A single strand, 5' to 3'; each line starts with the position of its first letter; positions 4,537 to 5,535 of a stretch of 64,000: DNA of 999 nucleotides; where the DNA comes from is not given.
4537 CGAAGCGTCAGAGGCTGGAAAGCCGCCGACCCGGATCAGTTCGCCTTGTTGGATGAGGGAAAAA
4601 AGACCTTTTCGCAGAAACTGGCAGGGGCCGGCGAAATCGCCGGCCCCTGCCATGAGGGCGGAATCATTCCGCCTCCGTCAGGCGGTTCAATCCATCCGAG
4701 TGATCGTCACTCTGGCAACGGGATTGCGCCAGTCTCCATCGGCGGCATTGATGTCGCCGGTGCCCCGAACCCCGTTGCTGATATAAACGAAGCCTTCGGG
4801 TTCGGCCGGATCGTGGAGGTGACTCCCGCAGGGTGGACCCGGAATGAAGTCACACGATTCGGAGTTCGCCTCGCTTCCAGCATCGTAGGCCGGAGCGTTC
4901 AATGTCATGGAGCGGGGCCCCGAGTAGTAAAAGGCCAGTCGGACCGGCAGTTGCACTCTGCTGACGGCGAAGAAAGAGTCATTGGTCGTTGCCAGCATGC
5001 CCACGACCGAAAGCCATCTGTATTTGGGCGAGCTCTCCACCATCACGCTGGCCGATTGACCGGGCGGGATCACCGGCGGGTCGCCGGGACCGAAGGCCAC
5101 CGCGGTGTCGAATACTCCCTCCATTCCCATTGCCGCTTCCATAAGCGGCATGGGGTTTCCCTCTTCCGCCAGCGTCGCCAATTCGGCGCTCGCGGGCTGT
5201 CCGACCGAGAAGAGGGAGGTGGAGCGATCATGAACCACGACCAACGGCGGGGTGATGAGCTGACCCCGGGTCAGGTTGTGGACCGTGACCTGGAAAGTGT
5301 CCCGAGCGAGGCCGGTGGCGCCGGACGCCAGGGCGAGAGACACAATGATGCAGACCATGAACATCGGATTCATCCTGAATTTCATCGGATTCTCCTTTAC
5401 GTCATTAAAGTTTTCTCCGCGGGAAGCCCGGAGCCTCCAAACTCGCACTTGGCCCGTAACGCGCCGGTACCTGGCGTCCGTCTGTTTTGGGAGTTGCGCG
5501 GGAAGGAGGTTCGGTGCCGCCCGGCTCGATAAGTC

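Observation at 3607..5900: Tandem segmental duplication: [selB 3' tail + spondin-like gene] copied, leaving a decaying selB C-terminal fragment between two paralogs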

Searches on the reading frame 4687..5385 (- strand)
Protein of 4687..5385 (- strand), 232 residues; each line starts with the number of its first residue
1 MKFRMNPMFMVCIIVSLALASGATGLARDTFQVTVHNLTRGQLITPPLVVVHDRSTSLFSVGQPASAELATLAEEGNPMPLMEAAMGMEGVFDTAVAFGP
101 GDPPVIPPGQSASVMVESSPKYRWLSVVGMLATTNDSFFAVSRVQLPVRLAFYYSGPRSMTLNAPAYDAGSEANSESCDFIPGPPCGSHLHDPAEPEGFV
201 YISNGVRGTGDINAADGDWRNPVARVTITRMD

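Call 7: search_protein_families(library=pfam, proteins=[window:4687-5385:-], max_evalue=0.01)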
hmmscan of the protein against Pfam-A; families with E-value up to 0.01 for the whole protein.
window:4687-5385:- (232 aa): 1 family
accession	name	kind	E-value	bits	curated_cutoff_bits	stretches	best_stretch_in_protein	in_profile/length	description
PF06468.19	Spond_N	-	4.5e-05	24.1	24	1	49-172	32-151/194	Spondin_N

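Call 9: find_encoding_contigs(protein=window:4687-5385:-, flank=10000, max_places=10)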
Protein window:4687-5385:- (232 aa): no gene with exactly this product is on record in the collection.

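Call 10: find_homologous_proteins(query=window:4687-5385:-)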
Query window:4687-5385:- (232 aa): 1454 proteins with E <= 0.001 among 1980 candidates; the best 120 are listed.
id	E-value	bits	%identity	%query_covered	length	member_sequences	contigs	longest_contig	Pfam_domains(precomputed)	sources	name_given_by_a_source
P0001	1.6e-144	497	96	100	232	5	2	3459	PF06468.20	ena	-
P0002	1.7e-139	481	92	100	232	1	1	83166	-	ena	-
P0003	3.9e-135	466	89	100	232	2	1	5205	-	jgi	-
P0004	3.8e-132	457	87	100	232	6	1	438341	-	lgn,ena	-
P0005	3.9e-132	457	88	100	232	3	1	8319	-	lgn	-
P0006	6.3e-132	456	88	100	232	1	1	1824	-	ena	-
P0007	1.2e-125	435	85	100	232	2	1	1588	-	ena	-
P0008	3.0e-124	431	85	100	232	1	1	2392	-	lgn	-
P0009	5.4e-121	420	81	100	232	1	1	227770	-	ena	-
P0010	1.6e-106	373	74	100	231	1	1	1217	-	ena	-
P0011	6.6e-105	368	76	93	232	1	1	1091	-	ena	-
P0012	1.2e-90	321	67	96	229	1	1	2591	PF06468.20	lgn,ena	-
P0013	3.5e-84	300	60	100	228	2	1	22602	-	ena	-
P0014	3.7e-83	296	59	100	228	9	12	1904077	-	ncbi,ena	-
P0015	3.1e-81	290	58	96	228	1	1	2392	-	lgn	-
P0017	1.2e-80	288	58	100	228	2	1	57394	-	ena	-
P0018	2.8e-79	284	58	100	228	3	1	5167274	-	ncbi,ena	-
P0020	2.8e-76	274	59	92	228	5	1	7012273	-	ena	-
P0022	5.8e-73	263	56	96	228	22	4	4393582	-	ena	-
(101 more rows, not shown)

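Call 11: find_encoding_contigs(protein=P0004, flank=6000, max_places=3)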
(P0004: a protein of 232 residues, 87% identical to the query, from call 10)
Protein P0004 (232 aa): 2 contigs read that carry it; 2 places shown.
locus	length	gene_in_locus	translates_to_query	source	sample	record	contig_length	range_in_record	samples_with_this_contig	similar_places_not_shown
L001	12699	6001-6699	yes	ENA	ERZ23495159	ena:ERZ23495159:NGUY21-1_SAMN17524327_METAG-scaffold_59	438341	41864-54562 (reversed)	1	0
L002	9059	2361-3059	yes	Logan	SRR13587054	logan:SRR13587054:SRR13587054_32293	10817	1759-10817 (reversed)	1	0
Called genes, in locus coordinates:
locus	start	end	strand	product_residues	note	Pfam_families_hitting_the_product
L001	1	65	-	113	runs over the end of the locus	PF01245:Ribosomal_L19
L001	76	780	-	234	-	PF01746:tRNA_m1G_MT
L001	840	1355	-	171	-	PF01782:RimM, PF24986:PRC_RimM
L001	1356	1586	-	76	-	PF13083:KH_KhpA-B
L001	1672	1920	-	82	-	PF00886:Ribosomal_S16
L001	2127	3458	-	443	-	PF02881:SRP54_N, PF00448:SRP54, PF01656:CbiA (weak), PF02978:SRP_SPB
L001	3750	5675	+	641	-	PF00009:GTP_EFTU, PF01926:MMR_HSR1 (weak), PF03144:GTP_EFTU_D2, PF25461:Beta-barrel_SelB, PF09106:WHD_2nd_SelB, PF09107:WHD_3rd_SelB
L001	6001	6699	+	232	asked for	-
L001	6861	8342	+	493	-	-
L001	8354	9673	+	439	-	PF26686:DUF8575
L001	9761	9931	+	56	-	PF02416:TatA_B_E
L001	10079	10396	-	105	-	PF03091:CutA1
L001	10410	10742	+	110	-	PF04977:DivIC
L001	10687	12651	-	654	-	PF11412:DsbD_N, PF02683:DsbD_TM, PF13899:Thioredoxin_7, PF13098:Thioredoxin_2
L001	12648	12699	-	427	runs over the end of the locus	PF01979:Amidohydro_1, PF07969:Amidohydro_3 (weak), PF12890:DHOase, PF07969:Amidohydro_3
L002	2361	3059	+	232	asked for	-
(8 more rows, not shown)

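Call 12: find_encoding_contigs(protein=P0009, flank=6000, max_places=3)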
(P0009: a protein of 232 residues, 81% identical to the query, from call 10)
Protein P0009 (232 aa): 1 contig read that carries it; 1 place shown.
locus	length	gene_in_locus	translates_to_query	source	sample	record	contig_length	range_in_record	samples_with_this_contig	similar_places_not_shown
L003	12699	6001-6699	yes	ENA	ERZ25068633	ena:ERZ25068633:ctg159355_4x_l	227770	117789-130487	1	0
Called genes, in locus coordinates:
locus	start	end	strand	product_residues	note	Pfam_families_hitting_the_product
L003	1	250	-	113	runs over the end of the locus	PF01245:Ribosomal_L19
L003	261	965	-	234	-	PF01746:tRNA_m1G_MT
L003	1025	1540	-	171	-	PF01782:RimM, PF24986:PRC_RimM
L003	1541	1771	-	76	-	PF13083:KH_KhpA-B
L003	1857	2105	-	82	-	PF00886:Ribosomal_S16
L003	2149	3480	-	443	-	PF02881:SRP54_N, PF00448:SRP54, PF01656:CbiA (weak), PF02978:SRP_SPB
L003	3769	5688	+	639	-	PF00009:GTP_EFTU, PF01926:MMR_HSR1 (weak), PF03144:GTP_EFTU_D2, PF25461:Beta-barrel_SelB, PF09106:WHD_2nd_SelB, PF09107:WHD_3rd_SelB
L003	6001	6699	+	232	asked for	-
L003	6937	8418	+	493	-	-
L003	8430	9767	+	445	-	PF26686:DUF8575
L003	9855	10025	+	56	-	PF02416:TatA_B_E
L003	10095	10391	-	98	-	PF03091:CutA1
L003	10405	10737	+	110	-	PF04977:DivIC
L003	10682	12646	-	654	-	PF11412:DsbD_N, PF02683:DsbD_TM, PF13899:Thioredoxin_7, PF13098:Thioredoxin_2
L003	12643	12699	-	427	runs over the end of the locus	PF01979:Amidohydro_1, PF07969:Amidohydro_3 (weak), PF12890:DHOase, PF07969:Amidohydro_3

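Call 13: find_encoding_contigs(protein=P0002, flank=6000, max_places=3)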
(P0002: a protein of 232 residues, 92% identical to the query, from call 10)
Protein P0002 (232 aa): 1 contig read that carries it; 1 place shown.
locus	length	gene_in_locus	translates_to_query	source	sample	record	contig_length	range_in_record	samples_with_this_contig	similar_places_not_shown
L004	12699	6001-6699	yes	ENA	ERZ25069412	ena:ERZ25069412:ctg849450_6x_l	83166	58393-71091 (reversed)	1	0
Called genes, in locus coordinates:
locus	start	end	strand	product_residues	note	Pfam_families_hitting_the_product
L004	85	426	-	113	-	PF01245:Ribosomal_L19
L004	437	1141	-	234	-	PF01746:tRNA_m1G_MT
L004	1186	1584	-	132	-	PF05239:PRC (weak), PF24986:PRC_RimM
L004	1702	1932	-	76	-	PF13083:KH_KhpA-B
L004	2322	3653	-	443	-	PF02881:SRP54_N, PF00448:SRP54, PF01656:CbiA (weak), PF02978:SRP_SPB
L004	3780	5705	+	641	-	PF00009:GTP_EFTU, PF01926:MMR_HSR1, PF03144:GTP_EFTU_D2, PF25461:Beta-barrel_SelB, PF09106:WHD_2nd_SelB, PF09107:WHD_3rd_SelB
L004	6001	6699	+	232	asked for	-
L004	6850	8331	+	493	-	-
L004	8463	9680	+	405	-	PF26686:DUF8575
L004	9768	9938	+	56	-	PF02416:TatA_B_E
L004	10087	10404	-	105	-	PF03091:CutA1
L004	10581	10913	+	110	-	PF04977:DivIC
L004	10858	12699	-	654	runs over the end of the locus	PF11412:DsbD_N, PF02683:DsbD_TM, PF13899:Thioredoxin_7, PF13098:Thioredoxin_2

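Call 15: find_encoding_contigs(protein=P0014, flank=6000, max_places=4)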
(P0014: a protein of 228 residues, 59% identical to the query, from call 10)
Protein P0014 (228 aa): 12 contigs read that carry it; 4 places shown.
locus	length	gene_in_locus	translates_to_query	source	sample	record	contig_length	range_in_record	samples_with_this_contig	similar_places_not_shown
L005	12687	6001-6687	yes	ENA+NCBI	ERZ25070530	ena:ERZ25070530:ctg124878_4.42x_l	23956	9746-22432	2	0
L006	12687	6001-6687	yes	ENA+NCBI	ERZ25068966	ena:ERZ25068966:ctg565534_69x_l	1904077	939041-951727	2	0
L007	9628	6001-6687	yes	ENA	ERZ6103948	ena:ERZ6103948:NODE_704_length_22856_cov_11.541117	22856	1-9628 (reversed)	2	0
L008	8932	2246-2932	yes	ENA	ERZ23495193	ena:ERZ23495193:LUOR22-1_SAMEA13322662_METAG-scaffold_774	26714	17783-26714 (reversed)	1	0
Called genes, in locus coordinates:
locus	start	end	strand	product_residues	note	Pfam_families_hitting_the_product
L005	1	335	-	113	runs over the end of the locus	PF01245:Ribosomal_L19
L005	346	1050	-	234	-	PF01746:tRNA_m1G_MT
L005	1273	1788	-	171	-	PF01782:RimM, PF24986:PRC_RimM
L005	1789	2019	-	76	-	PF13083:KH_KhpA-B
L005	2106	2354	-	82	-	PF00886:Ribosomal_S16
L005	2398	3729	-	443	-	PF02881:SRP54_N, PF01656:CbiA (faint), PF13401:AAA_22 (faint), PF00448:SRP54, PF02978:SRP_SPB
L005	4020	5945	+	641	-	PF00009:GTP_EFTU, PF01926:MMR_HSR1 (weak), PF03144:GTP_EFTU_D2, PF25461:Beta-barrel_SelB, PF09106:WHD_2nd_SelB, PF09107:WHD_3rd_SelB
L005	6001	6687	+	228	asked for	-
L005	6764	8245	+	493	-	-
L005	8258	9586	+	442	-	PF26686:DUF8575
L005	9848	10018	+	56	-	PF02416:TatA_B_E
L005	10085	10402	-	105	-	PF03091:CutA1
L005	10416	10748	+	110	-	PF04977:DivIC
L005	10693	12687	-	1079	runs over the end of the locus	PF01979:Amidohydro_1, PF07969:Amidohydro_3 (weak), PF12890:DHOase, PF11412:DsbD_N, PF02683:DsbD_TM, PF13098:Thioredoxin_2 (weak), PF13899:Thioredoxin_7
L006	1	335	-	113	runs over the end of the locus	PF01245:Ribosomal_L19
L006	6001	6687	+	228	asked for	-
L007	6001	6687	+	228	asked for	-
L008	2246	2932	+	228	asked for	-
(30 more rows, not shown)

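Call 16: find_encoding_contigs(protein=P0020, flank=6000, max_places=3)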
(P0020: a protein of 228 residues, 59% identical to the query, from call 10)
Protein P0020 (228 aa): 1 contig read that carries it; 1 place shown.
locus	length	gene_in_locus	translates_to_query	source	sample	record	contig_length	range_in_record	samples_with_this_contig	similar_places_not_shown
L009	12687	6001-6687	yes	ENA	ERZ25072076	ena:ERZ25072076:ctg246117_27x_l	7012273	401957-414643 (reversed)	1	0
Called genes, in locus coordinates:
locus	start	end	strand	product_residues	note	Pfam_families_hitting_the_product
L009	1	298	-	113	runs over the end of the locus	PF01245:Ribosomal_L19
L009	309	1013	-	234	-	PF01746:tRNA_m1G_MT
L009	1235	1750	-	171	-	PF01782:RimM, PF24986:PRC_RimM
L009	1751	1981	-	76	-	PF13083:KH_KhpA-B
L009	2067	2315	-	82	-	PF00886:Ribosomal_S16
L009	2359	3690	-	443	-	PF02881:SRP54_N, PF13401:AAA_22 (weak), PF00448:SRP54, PF02978:SRP_SPB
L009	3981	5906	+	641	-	PF00009:GTP_EFTU, PF01926:MMR_HSR1 (weak), PF03144:GTP_EFTU_D2, PF25461:Beta-barrel_SelB, PF09106:WHD_2nd_SelB, PF09107:WHD_3rd_SelB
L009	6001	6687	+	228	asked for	-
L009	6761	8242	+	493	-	-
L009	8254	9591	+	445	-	PF26686:DUF8575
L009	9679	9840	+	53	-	PF02416:TatA_B_E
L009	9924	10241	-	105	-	PF03091:CutA1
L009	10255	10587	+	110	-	PF04977:DivIC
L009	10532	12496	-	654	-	PF11412:DsbD_N, PF02683:DsbD_TM, PF13899:Thioredoxin_7, PF13098:Thioredoxin_2 (weak)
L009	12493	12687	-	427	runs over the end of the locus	PF01979:Amidohydro_1, PF07969:Amidohydro_3 (weak), PF12890:DHOase, PF07969:Amidohydro_3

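Call 17: find_encoding_contigs(protein=P0017, flank=6000, max_places=3)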
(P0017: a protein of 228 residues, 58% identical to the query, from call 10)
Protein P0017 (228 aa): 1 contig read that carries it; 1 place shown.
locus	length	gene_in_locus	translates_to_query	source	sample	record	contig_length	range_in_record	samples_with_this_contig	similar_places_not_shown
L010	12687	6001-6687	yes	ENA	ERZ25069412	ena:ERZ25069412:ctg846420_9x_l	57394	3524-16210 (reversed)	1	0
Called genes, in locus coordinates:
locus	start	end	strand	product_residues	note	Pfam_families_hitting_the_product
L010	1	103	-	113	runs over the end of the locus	PF01245:Ribosomal_L19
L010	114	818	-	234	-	PF01746:tRNA_m1G_MT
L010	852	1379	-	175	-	PF01782:RimM, PF24986:PRC_RimM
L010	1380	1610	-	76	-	PF13083:KH_KhpA-B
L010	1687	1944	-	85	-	PF00886:Ribosomal_S16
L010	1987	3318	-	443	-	PF02881:SRP54_N, PF01656:CbiA (faint), PF00448:SRP54, PF02978:SRP_SPB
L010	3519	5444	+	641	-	PF00009:GTP_EFTU, PF01926:MMR_HSR1 (weak), PF03144:GTP_EFTU_D2, PF25461:Beta-barrel_SelB, PF09106:WHD_2nd_SelB, PF09107:WHD_3rd_SelB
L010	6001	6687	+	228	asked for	-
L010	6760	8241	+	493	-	-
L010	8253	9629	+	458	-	PF26686:DUF8575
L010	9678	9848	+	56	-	PF02416:TatA_B_E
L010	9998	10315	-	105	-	PF03091:CutA1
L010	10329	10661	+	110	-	PF04977:DivIC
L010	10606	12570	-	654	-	PF11412:DsbD_N, PF02683:DsbD_TM, PF13899:Thioredoxin_7, PF13098:Thioredoxin_2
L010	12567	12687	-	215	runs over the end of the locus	PF01979:Amidohydro_1, PF07969:Amidohydro_3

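Call 18: find_encoding_contigs(protein=P0015, flank=6000, max_places=3)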
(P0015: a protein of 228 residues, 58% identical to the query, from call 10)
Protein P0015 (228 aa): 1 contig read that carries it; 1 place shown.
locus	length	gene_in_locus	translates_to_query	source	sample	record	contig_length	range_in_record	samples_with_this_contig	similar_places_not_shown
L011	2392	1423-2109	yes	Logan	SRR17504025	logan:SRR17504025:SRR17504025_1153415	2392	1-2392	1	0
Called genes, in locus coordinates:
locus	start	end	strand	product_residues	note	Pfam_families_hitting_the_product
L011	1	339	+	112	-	?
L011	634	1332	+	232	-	-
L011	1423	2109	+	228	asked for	-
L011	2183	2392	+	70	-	?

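Call 26: find_related_loci(query=A2, collection=genome_contigs, flank=4000)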
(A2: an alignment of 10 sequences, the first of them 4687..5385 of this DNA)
Query A2 (232 aa) in genome_contigs; peptide patterns used: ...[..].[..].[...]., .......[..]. (x = any residue, [..] = any of these).
374 stretches matched a pattern; 202 encode a relative of the query (tblastn E <= 1e-3); the best 80 are kept; 80 distinct loci.
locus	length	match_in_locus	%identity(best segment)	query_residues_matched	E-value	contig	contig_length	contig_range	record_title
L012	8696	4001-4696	98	1-232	1e-152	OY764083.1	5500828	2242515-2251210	MAG: Acidobacteriota bacterium isolate 715e7d27-e149-44c2-9d7f-aa5f8d263fc4 genome assembly, chromosome: 1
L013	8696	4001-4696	91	1-232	6e-142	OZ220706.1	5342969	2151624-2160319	MAG: Acidobacteriota bacterium isolate 3e01828c-349b-4d98-9675-17abf9a03cac genome assembly, chromosome: 1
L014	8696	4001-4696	88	1-232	8e-140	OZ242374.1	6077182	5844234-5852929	MAG: Acidobacteriota bacterium isolate c92be0c8-fdd0-4eb5-bb74-4645c7abf429 genome assembly, chromosome: 1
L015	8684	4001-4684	59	1-232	3e-90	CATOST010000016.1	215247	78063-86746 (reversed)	MAG: uncultured Acidobacteriota bacterium isolate 29631d16-d1f7-496d-a963-fe4325465614 genome assembly, contig: contig_1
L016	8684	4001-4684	59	1-232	3e-90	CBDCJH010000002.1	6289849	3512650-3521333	MAG: Acidobacteriota bacterium isolate c5bec7bd-8743-43d4-8d4a-7f4ec31ca422 genome assembly, contig: contig_2, whole gen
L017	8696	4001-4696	59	4-232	2e-89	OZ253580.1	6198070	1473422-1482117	MAG: Acidobacteriota bacterium isolate 47452053-f15d-47d9-810f-b45a5afbde1b genome assembly, chromosome: 1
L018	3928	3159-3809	45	2-231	1e-59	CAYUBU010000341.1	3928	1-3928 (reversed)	MAG TPA_asm: uncultured Nitrospirota bacterium isolate binchicken_co231_141 genome assembly, contig: k141_1988586, whole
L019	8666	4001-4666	43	4-231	8e-59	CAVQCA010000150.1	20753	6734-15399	MAG: uncultured Gammaproteobacteria bacterium isolate MFD02923.bin.2.38 genome assembly, contig: contig_7131, whole geno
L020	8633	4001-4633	46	11-232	1e-58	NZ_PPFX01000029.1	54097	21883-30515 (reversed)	Geothermobacter hydrogeniphilus strain HR-1 NODE_29_length_54097_cov_181.087, whole genome shotgun sequence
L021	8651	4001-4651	48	3-231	4e-57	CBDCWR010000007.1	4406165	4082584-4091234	MAG: Candidatus Multivoraceae bacterium isolate 652d70b7-ea99-405b-b753-5a6e501b7d32 genome assembly, contig: contig_7,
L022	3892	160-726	51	30-230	2e-56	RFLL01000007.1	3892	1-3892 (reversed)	MAG: Alphaproteobacteria bacterium isolate J153 k99_21070, whole genome shotgun sequence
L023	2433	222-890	46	7-230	1e-56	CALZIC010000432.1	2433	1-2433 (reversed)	MAG: uncultured Desulfuromonadales bacterium isolate FO_M_Desulfobacterota_26 genome assembly, contig: scaffold_46508, w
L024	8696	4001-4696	47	1-232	2e-55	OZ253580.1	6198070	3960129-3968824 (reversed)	MAG: Acidobacteriota bacterium isolate 47452053-f15d-47d9-810f-b45a5afbde1b genome assembly, chromosome: 1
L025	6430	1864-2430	47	31-232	4e-55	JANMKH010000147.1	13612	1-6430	MAG: Sulfuriferula sp. isolate OTE_64_metabat_214 OTE_64_k141_2579759, whole genome shotgun sequence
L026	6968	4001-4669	41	3-232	1e-54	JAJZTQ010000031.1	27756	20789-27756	MAG: Proteobacteria bacterium isolate SKS3.bin83 NODE_2491_length_27756_cov_38.531181, whole genome shotgun sequence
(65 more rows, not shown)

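Call 36: find_encoding_contigs(protein=P0022, flank=5000, max_places=2)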
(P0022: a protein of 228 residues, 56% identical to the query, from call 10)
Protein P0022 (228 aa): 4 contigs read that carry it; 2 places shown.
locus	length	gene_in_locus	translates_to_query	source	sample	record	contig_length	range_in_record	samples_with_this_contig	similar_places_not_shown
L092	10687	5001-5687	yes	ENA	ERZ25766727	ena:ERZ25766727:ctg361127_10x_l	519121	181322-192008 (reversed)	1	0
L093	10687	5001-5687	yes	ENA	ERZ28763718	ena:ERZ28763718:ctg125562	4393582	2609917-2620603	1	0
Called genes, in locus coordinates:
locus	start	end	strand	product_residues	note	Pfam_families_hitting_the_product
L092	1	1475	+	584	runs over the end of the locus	PF02652:Lactate_perm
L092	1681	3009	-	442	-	PF16490:Oxidoreduct_C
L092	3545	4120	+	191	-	PF14294:DUF4372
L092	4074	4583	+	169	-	-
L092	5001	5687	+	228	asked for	-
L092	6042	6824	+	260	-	PF03328:HpcH_HpaI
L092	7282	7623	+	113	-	-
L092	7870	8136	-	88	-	PF00216:Bac_DNA_binding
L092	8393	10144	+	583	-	-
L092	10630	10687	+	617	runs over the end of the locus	PF02129:Peptidase_S15, PF08530:PepX_C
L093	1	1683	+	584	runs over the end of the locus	PF02652:Lactate_perm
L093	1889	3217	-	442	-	PF16490:Oxidoreduct_C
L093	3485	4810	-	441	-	PF05598:DUF772, PF01609:DDE_Tnp_1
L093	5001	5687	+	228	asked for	-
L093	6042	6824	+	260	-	PF03328:HpcH_HpaI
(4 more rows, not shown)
